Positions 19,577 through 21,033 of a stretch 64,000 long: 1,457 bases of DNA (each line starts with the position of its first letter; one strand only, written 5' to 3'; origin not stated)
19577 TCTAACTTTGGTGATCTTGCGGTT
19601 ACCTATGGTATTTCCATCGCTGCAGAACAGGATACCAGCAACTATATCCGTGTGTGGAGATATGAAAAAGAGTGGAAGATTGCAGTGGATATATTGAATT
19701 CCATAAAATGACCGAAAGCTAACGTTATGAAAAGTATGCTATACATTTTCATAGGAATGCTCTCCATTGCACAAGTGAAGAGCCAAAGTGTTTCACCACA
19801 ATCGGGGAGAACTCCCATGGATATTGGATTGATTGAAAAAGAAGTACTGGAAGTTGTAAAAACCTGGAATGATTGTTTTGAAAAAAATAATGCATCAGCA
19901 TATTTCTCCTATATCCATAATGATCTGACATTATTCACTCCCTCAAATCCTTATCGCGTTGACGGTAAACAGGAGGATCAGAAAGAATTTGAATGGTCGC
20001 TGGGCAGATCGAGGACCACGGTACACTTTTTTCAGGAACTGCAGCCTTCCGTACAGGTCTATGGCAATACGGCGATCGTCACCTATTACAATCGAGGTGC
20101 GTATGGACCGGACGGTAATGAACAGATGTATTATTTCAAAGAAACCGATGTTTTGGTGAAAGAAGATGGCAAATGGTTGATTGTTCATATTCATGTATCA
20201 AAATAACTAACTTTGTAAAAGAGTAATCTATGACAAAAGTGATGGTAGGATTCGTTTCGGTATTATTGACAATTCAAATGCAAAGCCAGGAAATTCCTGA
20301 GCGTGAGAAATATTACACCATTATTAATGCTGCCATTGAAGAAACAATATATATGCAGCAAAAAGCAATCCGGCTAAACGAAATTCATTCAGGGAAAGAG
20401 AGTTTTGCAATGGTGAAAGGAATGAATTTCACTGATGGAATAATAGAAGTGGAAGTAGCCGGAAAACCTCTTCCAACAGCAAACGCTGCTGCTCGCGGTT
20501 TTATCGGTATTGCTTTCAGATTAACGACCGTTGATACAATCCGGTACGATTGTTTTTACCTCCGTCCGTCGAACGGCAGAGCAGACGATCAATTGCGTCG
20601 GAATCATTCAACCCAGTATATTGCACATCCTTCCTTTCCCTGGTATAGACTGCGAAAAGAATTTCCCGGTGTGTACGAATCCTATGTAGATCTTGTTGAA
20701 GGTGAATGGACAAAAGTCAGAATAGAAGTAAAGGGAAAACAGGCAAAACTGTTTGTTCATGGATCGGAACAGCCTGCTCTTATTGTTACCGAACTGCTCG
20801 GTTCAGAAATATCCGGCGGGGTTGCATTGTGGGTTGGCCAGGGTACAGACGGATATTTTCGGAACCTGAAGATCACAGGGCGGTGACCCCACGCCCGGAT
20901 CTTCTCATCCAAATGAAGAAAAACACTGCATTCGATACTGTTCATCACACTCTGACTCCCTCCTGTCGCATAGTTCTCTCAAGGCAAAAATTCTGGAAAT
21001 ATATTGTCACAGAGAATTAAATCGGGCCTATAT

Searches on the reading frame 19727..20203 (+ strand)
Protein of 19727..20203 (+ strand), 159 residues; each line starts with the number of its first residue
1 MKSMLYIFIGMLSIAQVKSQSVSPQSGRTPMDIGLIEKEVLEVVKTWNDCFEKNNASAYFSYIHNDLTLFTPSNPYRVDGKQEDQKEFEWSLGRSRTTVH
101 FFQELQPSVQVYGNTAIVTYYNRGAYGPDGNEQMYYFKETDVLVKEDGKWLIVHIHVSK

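Call 69: search_protein_families(library=pfam, proteins=[window:19727-20203:+], max_evalue=0.001)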
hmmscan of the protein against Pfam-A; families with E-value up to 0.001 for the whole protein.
window:19727-20203:+ (159 aa): 5 families
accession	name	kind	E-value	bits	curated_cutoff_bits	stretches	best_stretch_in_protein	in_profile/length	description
PF14534.12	DUF4440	-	3.3e-14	53.6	25.2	1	40-152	1-107/107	Domain of unknown function (DUF4440)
PF08332.16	CaMKII_AD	-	5.8e-14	52.8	22.1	1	37-158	2-125/128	Calcium/calmodulin dependent protein kinase II association domain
PF13474.12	SnoaL_3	-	1.7e-10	41.7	22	1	40-158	1-117/121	SnoaL-like domain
PF12680.13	SnoaL_2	-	0.00016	22.6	27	1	44-150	1-99/102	SnoaL-like domain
PF13577.12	SnoaL_4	-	0.0005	20.5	24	1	39-155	8-125/126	SnoaL-like domain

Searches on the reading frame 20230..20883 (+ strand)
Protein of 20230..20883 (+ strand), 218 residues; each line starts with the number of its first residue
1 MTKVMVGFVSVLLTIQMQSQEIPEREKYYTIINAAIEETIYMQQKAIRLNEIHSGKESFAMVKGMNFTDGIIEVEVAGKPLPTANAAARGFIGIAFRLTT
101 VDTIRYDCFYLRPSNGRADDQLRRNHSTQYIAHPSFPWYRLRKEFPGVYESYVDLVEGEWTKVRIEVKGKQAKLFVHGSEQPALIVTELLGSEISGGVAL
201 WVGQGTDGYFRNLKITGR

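Call 69: search_protein_families(library=pfam, proteins=[window:20230-20883:+], max_evalue=0.001)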
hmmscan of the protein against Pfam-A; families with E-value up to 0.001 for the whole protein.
window:20230-20883:+ (218 aa): 1 family
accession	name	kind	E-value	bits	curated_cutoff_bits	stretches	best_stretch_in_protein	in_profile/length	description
PF06439.18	3keto-disac_hyd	-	0.0005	20.6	26.8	1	51-216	32-187/187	3-keto-disaccharide hydrolase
